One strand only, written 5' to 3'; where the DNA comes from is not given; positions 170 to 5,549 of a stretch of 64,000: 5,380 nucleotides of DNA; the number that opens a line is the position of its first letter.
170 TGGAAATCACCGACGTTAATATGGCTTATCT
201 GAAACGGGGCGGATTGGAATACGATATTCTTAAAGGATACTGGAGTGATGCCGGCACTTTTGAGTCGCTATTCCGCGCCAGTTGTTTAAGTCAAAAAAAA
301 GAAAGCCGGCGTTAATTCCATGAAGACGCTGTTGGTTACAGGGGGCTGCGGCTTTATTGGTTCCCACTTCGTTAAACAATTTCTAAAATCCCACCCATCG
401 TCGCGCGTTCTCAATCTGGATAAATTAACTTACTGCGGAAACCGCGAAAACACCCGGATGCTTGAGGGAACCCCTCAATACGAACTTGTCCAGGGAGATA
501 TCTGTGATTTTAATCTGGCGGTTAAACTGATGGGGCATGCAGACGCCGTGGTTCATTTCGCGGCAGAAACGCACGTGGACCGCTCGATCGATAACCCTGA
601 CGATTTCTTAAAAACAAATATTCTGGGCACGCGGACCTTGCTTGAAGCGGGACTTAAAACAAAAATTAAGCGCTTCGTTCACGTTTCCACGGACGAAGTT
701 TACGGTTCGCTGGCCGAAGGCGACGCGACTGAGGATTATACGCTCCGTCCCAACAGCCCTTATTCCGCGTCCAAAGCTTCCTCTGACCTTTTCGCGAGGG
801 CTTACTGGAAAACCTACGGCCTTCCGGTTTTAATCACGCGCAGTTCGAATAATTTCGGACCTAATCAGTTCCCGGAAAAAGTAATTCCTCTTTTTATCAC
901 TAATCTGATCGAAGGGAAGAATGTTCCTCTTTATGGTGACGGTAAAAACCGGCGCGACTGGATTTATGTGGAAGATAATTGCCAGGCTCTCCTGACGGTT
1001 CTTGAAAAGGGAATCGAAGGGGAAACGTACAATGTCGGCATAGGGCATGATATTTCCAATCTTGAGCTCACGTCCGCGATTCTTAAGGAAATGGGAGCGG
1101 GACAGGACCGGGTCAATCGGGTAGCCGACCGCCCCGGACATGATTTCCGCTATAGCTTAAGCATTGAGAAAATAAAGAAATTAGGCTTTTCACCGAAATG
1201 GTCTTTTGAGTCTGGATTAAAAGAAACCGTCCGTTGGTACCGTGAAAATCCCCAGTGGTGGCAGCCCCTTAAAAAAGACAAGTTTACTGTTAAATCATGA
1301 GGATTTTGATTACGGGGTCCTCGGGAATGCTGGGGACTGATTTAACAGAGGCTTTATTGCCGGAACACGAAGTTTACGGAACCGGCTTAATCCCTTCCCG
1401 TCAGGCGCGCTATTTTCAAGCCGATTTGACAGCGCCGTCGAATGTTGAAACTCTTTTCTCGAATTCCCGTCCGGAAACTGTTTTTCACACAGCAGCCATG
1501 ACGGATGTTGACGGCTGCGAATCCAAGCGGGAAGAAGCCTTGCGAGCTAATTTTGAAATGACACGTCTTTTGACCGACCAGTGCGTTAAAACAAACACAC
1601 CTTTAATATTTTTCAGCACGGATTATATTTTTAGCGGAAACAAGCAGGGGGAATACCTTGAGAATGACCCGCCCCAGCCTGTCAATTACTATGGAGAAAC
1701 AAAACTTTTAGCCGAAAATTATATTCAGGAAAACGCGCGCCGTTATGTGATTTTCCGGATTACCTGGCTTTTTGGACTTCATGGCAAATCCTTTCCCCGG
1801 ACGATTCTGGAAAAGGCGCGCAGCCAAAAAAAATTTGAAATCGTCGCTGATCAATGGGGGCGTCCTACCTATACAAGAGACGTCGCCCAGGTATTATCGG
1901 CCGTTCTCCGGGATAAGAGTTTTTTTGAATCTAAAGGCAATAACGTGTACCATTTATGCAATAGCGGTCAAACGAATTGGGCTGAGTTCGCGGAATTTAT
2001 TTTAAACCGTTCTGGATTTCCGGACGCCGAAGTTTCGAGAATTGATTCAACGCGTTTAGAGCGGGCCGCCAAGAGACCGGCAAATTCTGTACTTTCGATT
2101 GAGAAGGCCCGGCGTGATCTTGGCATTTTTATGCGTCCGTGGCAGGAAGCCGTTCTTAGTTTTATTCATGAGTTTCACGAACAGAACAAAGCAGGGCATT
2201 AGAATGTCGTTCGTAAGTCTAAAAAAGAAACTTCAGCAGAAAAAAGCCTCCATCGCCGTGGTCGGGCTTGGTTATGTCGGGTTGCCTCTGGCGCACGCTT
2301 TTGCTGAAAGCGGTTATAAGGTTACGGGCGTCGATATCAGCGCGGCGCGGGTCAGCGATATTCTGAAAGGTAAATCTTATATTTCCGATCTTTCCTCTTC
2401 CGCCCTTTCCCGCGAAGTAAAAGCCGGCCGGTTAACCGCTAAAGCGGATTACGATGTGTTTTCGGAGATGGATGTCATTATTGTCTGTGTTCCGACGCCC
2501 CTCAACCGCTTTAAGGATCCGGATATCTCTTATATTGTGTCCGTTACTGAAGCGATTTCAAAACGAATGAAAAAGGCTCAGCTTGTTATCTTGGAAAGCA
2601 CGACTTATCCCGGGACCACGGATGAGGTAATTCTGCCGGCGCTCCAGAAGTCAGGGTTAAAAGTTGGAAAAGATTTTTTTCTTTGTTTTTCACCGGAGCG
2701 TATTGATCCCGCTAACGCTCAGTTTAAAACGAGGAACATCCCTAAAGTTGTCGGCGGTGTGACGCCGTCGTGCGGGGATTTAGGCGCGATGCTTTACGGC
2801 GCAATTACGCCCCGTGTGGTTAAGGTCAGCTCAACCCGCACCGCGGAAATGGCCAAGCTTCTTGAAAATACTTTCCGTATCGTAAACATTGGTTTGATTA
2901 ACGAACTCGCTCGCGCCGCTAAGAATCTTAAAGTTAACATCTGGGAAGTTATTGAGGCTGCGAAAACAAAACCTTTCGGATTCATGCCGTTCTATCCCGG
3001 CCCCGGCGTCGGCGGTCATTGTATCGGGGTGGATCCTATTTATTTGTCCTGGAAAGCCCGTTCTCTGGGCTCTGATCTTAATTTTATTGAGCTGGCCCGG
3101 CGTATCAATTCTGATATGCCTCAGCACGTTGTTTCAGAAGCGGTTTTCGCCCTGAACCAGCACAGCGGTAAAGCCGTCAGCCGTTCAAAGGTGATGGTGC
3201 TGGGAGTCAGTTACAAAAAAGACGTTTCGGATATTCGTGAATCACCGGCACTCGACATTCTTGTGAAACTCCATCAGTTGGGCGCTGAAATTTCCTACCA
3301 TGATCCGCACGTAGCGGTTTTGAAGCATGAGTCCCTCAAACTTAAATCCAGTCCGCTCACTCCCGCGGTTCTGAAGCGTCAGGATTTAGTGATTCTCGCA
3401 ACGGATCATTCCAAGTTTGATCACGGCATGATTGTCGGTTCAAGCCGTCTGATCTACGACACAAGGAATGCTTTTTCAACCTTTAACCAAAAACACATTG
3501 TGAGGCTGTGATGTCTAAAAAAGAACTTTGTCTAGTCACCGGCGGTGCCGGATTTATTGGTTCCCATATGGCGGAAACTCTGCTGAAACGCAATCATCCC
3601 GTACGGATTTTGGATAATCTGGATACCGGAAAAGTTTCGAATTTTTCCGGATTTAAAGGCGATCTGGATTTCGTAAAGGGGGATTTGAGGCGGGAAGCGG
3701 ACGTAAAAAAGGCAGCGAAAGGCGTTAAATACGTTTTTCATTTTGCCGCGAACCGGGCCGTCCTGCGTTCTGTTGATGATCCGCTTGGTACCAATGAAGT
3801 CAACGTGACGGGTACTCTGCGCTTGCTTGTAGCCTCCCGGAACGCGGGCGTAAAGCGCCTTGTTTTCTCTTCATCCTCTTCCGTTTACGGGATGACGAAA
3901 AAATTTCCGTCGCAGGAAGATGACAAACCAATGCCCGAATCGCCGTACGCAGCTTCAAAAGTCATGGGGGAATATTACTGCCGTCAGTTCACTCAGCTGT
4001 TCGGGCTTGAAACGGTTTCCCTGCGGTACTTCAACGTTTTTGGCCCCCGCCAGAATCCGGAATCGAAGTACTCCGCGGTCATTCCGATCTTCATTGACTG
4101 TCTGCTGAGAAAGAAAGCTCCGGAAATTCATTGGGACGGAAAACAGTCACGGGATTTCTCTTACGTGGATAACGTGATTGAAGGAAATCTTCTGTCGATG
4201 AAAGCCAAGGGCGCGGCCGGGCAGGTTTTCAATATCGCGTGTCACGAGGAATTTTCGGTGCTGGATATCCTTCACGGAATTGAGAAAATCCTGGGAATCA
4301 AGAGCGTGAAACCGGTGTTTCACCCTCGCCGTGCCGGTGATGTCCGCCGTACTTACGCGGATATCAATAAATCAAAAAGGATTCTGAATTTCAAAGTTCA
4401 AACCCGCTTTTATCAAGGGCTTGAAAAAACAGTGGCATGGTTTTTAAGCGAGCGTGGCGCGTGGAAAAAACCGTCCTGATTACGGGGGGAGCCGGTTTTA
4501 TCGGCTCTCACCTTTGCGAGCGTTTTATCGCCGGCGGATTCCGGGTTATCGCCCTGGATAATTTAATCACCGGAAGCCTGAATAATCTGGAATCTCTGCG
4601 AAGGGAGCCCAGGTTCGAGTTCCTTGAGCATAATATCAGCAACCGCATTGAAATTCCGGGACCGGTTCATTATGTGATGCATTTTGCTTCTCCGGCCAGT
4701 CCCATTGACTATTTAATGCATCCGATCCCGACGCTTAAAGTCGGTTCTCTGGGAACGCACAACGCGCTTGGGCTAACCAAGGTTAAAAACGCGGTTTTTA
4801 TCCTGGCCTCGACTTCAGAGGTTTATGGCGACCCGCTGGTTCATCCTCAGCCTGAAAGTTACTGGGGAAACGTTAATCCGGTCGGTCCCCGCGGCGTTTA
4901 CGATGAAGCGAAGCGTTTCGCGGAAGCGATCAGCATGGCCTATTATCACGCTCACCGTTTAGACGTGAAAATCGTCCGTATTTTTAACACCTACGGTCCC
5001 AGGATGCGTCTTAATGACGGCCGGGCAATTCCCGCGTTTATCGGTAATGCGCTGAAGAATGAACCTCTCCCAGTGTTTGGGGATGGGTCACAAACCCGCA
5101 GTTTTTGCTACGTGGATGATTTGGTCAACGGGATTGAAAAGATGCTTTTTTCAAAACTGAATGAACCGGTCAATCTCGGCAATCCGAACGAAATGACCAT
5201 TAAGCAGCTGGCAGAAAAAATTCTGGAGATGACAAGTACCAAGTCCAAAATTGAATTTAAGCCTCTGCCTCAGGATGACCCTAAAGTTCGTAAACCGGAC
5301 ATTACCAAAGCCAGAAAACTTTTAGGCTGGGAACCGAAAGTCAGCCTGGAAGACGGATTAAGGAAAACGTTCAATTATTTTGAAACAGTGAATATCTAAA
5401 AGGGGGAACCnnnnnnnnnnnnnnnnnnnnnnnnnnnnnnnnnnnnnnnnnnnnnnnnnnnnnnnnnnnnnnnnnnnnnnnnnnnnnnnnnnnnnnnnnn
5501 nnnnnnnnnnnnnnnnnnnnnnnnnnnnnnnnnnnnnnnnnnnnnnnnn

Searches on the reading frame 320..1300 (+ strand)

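Call 6: search_protein_families(library=pfam, proteins=[window:320-1300:+], max_evalue=0.00001)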
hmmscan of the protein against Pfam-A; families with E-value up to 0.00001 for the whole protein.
window:320-1300:+ (326 aa): 7 families
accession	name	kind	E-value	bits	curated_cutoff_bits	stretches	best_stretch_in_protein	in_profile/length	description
PF16363.11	GDP_Man_Dehyd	-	2.1e-74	251.4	27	1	5-303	1-332/332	GDP-mannose 4,6 dehydratase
PF01370.27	Epimerase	-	1.5e-67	227.9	20.9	1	5-240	2-240/240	NAD dependent epimerase/dehydratase family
PF01073.25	3Beta_HSD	-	3.2e-24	85.9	22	1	5-222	1-223/280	3-beta hydroxysteroid dehydrogenase/isomerase family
PF02719.21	Polysacc_synt_2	-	4.2e-23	82.4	20.2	1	4-273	1-266/293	Polysaccharide biosynthesis protein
PF07993.18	NAD_binding_4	-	1.1e-15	58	20.1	1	6-177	1-206/258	Male sterility protein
PF04321.23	RmlD_sub_bind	-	1.7e-15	57.3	27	1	3-305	2-283/287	RmlD substrate binding domain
PF13460.12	NAD_binding_10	-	2.1e-07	31.4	27.2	1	8-133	1-107/184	NAD(P)H-binding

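Call 27: search_protein_families(library=ncbifam, proteins=[window:320-1300:+], max_evalue=1e-20)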
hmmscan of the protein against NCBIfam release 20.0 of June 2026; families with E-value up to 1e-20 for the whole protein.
window:320-1300:+ (326 aa): 11 families
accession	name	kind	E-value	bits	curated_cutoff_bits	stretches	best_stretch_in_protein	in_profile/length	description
TIGR01181.1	dTDP_gluc_dehyt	equivalog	3.9e-131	436.9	365.1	1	4-317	2-321/321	dTDP-glucose 4,6-dehydratase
NF007490.0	PRK10084.1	subfamily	1.6e-92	310.3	649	1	4-321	3-348/361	dTDP-glucose 4,6-dehydratase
NF007582.0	PRK10217.1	equivalog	3.3e-89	299.4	698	1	1-320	1-344/355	dTDP-glucose 4,6-dehydratase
TIGR04180.1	EDH_00030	hypoth_equivalog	1.2e-48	165.7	475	1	5-261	2-259/297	NAD-dependent 4,6-dehydratase LegB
TIGR01179.1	galE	equivalog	3.8e-39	134.4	262.3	1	4-312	2-330/332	UDP-glucose 4-epimerase GalE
NF011728.1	PRK15181.1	equivalog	1.2e-27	96.9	760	1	2-309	16-339/348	Vi polysaccharide biosynthesis UDP-N-acetylglucosaminuronic acid C-4 epimerase TviC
TIGR02197.1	heptose_epim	equivalog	3.2e-25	89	274.6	1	4-309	1-315/316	ADP-glyceromanno-heptose 6-epimerase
TIGR02622.1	CDP_4_6_dhtase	equivalog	5.1e-25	88.3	278.45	1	2-309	5-332/352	CDP-glucose 4,6-dehydratase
TIGR03466.1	HpnA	hypoth_equivalog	2.7e-23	82.4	367.65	1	3-252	2-240/327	hopanoid-associated sugar epimerase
NF047922.1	GDPFucSynFcl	equivalog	8.4e-22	78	500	1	91-310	72-304/308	GDP-L-fucose synthase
NF007956.0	PRK10675.1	subfamily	9.8e-21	74.2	394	0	4-153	3-154/338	UDP-glucose 4-epimerase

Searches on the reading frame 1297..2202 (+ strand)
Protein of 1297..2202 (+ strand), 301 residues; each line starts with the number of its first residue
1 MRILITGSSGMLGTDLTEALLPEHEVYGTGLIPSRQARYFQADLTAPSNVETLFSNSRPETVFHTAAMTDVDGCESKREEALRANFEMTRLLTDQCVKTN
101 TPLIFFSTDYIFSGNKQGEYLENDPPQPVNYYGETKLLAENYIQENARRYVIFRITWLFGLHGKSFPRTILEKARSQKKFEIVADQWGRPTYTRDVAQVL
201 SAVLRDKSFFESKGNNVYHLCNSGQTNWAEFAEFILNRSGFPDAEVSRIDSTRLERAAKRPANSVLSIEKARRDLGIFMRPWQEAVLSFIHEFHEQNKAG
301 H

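Call 6: search_protein_families(library=pfam, proteins=[window:1297-2202:+], max_evalue=0.00001)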
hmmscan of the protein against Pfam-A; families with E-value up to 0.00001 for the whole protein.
window:1297-2202:+ (301 aa): 6 families
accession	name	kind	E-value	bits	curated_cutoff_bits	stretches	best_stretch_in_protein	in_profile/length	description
PF04321.23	RmlD_sub_bind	-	2.3e-86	289.8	27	1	1-293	1-285/287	RmlD substrate binding domain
PF01370.27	Epimerase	-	2.4e-27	96.3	20.9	1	3-207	1-228/240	NAD dependent epimerase/dehydratase family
PF16363.11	GDP_Man_Dehyd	-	1.2e-11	45.1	27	1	4-165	1-187/332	GDP-mannose 4,6 dehydratase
PF01073.25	3Beta_HSD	-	6.8e-11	42.2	22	1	36-245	46-274/280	3-beta hydroxysteroid dehydrogenase/isomerase family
PF02719.21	Polysacc_synt_2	-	3.8e-10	39.9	20.2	1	42-149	61-155/293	Polysaccharide biosynthesis protein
PF07993.18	NAD_binding_4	-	2e-09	37.4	20.1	1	60-160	90-209/258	Male sterility protein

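Call 27: search_protein_families(library=ncbifam, proteins=[window:1297-2202:+], max_evalue=1e-20)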
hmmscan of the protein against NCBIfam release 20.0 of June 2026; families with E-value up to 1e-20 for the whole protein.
window:1297-2202:+ (301 aa): 2 families
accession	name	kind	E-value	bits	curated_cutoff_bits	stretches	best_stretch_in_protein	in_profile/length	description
TIGR01214.1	rmlD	equivalog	2.6e-76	256.4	224.05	1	2-292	1-284/285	dTDP-4-dehydrorhamnose reductase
NF007440.0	PRK09987.1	equivalog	2e-42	145.5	308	1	1-293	1-293/299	dTDP-4-dehydrorhamnose reductase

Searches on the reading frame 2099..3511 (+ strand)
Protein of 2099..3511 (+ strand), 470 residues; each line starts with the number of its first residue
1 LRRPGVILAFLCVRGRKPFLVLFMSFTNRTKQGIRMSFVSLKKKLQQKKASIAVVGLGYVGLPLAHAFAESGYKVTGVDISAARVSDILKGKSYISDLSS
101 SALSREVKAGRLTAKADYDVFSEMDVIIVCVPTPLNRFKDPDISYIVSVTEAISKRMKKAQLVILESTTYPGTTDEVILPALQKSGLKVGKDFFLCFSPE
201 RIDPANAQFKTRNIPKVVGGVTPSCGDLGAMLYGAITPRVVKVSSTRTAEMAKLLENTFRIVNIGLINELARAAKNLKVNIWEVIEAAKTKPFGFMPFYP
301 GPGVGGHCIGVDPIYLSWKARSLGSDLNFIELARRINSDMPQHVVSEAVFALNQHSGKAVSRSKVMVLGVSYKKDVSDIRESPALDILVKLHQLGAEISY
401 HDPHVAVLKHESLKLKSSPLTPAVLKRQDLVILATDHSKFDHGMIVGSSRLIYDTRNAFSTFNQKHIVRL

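Call 6: search_protein_families(library=pfam, proteins=[window:2099-3511:+], max_evalue=0.00001)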
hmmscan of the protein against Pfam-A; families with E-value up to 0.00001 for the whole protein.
window:2099-3511:+ (470 aa): 5 families
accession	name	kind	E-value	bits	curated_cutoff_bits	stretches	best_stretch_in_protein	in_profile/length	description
PF03721.20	UDPG_MGDP_dh_N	-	4.3e-45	154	27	1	51-225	2-179/187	UDP-glucose/GDP-mannose dehydrogenase family, NAD binding domain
PF00984.24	UDPG_MGDP_dh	-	3.3e-30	104.5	25.4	1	247-338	1-93/94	UDP-glucose/GDP-mannose dehydrogenase family, central domain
PF03720.21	UDPG_MGDP_dh_C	-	2e-22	79.9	30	1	367-460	2-102/103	UDP-glucose/GDP-mannose dehydrogenase family, UDP binding domain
PF03446.21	NAD_binding_2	-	1.6e-09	38.4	21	1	51-178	1-104/161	NAD binding domain of 6-phosphogluconate dehydrogenase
PF02737.24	3HCDH_N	-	1.1e-06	29.1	22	1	52-132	2-87/180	3-hydroxyacyl-CoA dehydrogenase, NAD binding domain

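Call 27: search_protein_families(library=ncbifam, proteins=[window:2099-3511:+], max_evalue=1e-20)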
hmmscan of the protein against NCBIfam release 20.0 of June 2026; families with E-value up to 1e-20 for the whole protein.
window:2099-3511:+ (470 aa): 6 families
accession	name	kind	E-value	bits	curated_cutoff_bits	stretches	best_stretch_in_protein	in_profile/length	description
TIGR03026.1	NDP-sugDHase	subfamily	2.8e-131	438.1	189.8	1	51-457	2-413/413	nucleotide sugar dehydrogenase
NF040825.1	UDPMaNacDH_Arch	equivalog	7.4e-81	272.1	750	1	51-441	2-378/418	UDP-N-acetyl-D-mannosamine dehydrogenase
NF008286.0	PRK11064.1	equivalog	3.7e-72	243.2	459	1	50-442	4-401/420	UDP-N-acetyl-D-mannosamine dehydrogenase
NF011729.0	PRK15182.1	equivalog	1.3e-66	225.1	592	1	50-441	7-392/425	Vi polysaccharide biosynthesis UDP-N-acetylglucosamine C-6 dehydrogenase TviB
NF041297.1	UDPGDh_AglM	equivalog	9.8e-49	166.4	670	1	51-441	2-396/429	UDP-glucose 6-dehydrogenase AglM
NF047673.2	TeichurnBiosyTuaD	equivalog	1.2e-37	130.2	700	1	51-413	3-361/439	UDP-glucose 6-dehydrogenase TuaD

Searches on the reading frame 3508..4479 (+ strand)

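Call 6: search_protein_families(library=pfam, proteins=[window:3508-4479:+], max_evalue=0.00001)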
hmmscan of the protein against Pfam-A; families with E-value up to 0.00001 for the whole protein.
window:3508-4479:+ (323 aa): 8 families
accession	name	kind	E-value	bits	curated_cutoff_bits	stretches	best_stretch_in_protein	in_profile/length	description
PF01370.27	Epimerase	-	4.1e-61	206.9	20.9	1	9-244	2-240/240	NAD dependent epimerase/dehydratase family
PF16363.11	GDP_Man_Dehyd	-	3e-55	188.4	27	1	9-308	1-332/332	GDP-mannose 4,6 dehydratase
PF01073.25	3Beta_HSD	-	5.5e-26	91.7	22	1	9-232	1-230/280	3-beta hydroxysteroid dehydrogenase/isomerase family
PF07993.18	NAD_binding_4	-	5.2e-13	49.2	20.1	1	10-225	1-256/258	Male sterility protein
PF13460.12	NAD_binding_10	-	7.7e-13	49.1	27.2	1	12-153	1-126/184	NAD(P)H-binding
PF04321.23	RmlD_sub_bind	-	2.4e-12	47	27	1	9-179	4-153/287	RmlD substrate binding domain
PF02719.21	Polysacc_synt_2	-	1.8e-11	44.2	20.2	1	9-133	2-144/293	Polysaccharide biosynthesis protein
PF05368.20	NmrA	-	1.1e-10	42.1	27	1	5-135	2-120/298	NmrA-like family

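Call 27: search_protein_families(library=ncbifam, proteins=[window:3508-4479:+], max_evalue=1e-20)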
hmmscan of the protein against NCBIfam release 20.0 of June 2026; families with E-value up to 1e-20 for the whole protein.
window:3508-4479:+ (323 aa): 9 families
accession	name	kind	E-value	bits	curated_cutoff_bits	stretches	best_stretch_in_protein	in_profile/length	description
NF011728.1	PRK15181.1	equivalog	7.8e-63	212.6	760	1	8-315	18-340/348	Vi polysaccharide biosynthesis UDP-N-acetylglucosaminuronic acid C-4 epimerase TviC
TIGR01179.1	galE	equivalog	2.1e-57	194.4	262.3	1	9-311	3-324/332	UDP-glucose 4-epimerase GalE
TIGR04180.1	EDH_00030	hypoth_equivalog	5.3e-50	170.2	475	1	9-298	2-295/297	NAD-dependent 4,6-dehydratase LegB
TIGR01181.1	dTDP_gluc_dehyt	equivalog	1.8e-48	165.3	365.1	1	8-320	2-319/321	dTDP-glucose 4,6-dehydratase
NF007956.0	PRK10675.1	subfamily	6.1e-42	143.9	394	1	8-180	3-183/338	UDP-glucose 4-epimerase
TIGR02197.1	heptose_epim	equivalog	1.4e-34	119.7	274.6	1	9-313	2-314/316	ADP-glyceromanno-heptose 6-epimerase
TIGR03466.1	HpnA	hypoth_equivalog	9.3e-30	103.6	367.65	1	8-267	3-251/327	hopanoid-associated sugar epimerase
NF007582.0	PRK10217.1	equivalog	6.9e-28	97.8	698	1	8-321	4-340/355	dTDP-glucose 4,6-dehydratase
NF007490.0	PRK10084.1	subfamily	1.5e-27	96.6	649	1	9-316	4-338/361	dTDP-glucose 4,6-dehydratase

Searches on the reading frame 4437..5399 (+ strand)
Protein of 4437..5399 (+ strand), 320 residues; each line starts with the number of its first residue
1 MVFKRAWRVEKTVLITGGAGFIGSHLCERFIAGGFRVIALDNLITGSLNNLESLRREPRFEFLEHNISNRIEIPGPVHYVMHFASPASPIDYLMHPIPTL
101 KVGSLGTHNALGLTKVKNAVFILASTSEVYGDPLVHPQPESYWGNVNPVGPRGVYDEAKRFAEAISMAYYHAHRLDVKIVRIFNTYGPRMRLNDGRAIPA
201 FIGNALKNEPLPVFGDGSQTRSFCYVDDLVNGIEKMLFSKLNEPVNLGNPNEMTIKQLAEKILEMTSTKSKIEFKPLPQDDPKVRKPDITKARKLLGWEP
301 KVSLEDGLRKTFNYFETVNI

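Call 6: search_protein_families(library=pfam, proteins=[window:4437-5399:+], max_evalue=0.00001)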
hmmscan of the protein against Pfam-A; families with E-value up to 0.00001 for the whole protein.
window:4437-5399:+ (320 aa): 2 families
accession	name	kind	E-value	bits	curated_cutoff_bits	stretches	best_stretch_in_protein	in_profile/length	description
PF16363.11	GDP_Man_Dehyd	-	6.6e-49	167.6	27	1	14-311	1-332/332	GDP-mannose 4,6 dehydratase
PF01370.27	Epimerase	-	2.3e-43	148.8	20.9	1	13-248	1-240/240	NAD dependent epimerase/dehydratase family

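Call 27: search_protein_families(library=ncbifam, proteins=[window:4437-5399:+], max_evalue=1e-20)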
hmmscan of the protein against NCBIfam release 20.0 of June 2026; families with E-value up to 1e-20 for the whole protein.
window:4437-5399:+ (320 aa): 8 families
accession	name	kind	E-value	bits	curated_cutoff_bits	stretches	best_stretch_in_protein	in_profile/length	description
TIGR01181.1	dTDP_gluc_dehyt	equivalog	5.1e-40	137.5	365.1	1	13-316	2-312/321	dTDP-glucose 4,6-dehydratase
TIGR04180.1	EDH_00030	hypoth_equivalog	1.3e-30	106.5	475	1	13-302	1-296/297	NAD-dependent 4,6-dehydratase LegB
TIGR01179.1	galE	equivalog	2.9e-30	105.2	262.3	1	13-315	2-325/332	UDP-glucose 4-epimerase GalE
NF008872.0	PRK11908.1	equivalog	1.7e-28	99.7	294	1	11-316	2-336/349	bifunctional UDP-4-keto-pentose/UDP-xylose synthase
NF005998.1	PRK08125.1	equivalog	7e-28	97.4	777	1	8-315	313-649/649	bifunctional UDP-4-amino-4-deoxy-L-arabinose formyltransferase/UDP-glucuronic acid oxidase ArnA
NF011728.1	PRK15181.1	equivalog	1.4e-23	83.5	760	1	10-315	15-337/348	Vi polysaccharide biosynthesis UDP-N-acetylglucosaminuronic acid C-4 epimerase TviC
NF007582.0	PRK10217.1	equivalog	3.5e-23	82.3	698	1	11-315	2-331/355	dTDP-glucose 4,6-dehydratase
NF007490.0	PRK10084.1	subfamily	2.2e-21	76.3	649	0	13-315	3-334/361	dTDP-glucose 4,6-dehydratase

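Call 28: search_solved_structures(query=window:4437-5399:+, max_evalue=1e-15, show_alignments=1)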
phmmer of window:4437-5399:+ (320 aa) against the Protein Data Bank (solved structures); distinct sequences matched with E-value up to 1e-15: 65 (the best 60 are shown).
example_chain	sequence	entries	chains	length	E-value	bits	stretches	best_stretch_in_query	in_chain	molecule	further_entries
2b69_A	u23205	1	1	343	8.4e-101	340.7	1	10-316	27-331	UDP-glucuronate decarboxylase 1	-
4gll_A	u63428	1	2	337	9.9e-101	340.4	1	10-316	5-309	UDP-glucuronic acid decarboxylase 1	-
4m55_A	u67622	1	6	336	5.3e-100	338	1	10-316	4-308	UDP-glucuronic acid decarboxylase 1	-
4lk3_A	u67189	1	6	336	7.2e-100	337.6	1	10-316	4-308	UDP-glucuronic acid decarboxylase 1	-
4zrm_A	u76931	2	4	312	3.7e-41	144.7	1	12-316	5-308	UDP-glucose 4-epimerase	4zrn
8vr2_A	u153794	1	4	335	1.7e-38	135.9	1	11-315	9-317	NAD-dependent epimerase/dehydratase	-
6bi4_A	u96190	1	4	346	2.4e-36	128.9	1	12-316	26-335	dTDP-glucose 4,6-dehydratase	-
8rdg_A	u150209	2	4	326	2.9e-36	128.6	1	13-313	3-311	SDR family NAD(P)-dependent oxidoreductase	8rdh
8rdi_A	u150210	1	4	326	1e-35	126.8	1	13-313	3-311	SDR family NAD(P)-dependent oxidoreductase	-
6zl6_A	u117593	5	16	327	2.5e-34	122.2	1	13-316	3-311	Epimerase domain-containing protein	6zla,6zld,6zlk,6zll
6bwl_A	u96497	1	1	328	3.3e-34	121.8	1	13-318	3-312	Pal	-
6zlj_A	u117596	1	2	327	5e-34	121.3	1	13-316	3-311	Epimerase domain-containing protein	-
7ys8_A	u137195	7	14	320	3.8e-33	118.4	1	13-316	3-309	UDP-glucose 4-epimerase | UDP-glucose 4-epimerase along with EC 5.1.3.2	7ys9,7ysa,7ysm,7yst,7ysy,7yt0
6pmh_A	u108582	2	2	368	3e-31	112.1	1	11-315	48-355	UDP-glucose 4-epimerase related protein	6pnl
3vps_A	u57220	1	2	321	5.9e-30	107.9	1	11-317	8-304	NAD-dependent epimerase/dehydratase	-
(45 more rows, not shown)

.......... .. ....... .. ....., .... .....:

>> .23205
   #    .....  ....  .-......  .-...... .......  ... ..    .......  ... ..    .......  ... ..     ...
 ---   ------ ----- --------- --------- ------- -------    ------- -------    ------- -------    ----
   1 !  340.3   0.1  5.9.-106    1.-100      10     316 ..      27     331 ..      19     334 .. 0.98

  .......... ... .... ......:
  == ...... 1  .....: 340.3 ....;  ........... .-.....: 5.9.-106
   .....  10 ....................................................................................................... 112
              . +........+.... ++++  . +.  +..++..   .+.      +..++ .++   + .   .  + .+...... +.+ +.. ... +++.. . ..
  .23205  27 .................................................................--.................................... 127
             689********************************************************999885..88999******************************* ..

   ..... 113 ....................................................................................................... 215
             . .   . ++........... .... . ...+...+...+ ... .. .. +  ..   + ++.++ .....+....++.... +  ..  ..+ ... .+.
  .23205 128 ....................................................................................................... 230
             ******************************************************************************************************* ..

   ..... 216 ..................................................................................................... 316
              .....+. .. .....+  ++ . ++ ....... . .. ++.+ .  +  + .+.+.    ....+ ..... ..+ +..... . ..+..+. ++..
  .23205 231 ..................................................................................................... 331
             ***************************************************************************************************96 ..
